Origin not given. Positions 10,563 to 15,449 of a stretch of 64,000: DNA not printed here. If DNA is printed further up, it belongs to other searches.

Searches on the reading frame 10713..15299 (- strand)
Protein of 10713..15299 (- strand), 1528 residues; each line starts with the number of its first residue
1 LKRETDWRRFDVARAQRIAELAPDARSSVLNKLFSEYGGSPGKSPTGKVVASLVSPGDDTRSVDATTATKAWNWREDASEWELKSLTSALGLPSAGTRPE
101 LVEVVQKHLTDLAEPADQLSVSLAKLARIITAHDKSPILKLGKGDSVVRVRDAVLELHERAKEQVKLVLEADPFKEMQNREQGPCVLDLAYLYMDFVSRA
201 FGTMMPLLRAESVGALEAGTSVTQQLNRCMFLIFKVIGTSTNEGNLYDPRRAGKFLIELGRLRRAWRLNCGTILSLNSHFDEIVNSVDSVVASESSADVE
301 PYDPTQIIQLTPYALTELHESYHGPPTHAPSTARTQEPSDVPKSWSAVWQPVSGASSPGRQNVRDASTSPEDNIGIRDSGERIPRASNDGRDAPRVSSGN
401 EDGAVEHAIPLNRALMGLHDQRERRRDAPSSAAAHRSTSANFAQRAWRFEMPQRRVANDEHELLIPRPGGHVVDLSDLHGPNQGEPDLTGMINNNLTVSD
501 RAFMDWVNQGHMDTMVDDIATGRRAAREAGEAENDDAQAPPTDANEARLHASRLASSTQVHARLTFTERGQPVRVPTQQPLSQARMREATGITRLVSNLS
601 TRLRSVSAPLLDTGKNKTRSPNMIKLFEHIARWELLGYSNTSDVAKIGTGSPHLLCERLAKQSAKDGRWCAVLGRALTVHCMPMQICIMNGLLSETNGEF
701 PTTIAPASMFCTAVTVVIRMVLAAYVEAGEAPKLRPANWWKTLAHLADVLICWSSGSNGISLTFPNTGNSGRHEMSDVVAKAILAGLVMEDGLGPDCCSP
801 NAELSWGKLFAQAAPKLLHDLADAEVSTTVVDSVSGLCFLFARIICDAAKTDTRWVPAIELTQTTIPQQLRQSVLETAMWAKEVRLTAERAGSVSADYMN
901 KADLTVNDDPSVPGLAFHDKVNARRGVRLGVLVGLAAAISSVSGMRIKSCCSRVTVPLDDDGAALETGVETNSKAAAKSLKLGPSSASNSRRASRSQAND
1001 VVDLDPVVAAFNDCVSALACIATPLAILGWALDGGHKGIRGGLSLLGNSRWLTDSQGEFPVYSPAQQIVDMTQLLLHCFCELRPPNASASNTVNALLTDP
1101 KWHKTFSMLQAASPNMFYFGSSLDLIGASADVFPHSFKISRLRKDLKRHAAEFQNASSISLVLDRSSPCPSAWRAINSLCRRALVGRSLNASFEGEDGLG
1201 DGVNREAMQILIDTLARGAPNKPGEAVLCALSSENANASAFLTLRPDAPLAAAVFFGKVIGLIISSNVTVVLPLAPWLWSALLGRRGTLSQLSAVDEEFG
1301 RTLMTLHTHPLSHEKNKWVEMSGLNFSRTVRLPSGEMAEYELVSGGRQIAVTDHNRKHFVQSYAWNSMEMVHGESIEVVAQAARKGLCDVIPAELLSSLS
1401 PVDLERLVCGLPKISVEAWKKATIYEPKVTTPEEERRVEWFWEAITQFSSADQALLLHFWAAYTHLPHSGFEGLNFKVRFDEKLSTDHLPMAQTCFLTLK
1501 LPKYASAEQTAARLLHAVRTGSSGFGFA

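Call 34: search_protein_families(library=pfam, proteins=[window:10713-15299:-], max_evalue=0.0001)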
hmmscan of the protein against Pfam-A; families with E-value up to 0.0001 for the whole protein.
window:10713-15299:- (1528 aa): 1 family
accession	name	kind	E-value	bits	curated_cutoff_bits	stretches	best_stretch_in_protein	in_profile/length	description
PF00632.30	HECT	-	1.2e-58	199.6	23.9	1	1251-1527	38-305/306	HECT-domain (ubiquitin-transferase)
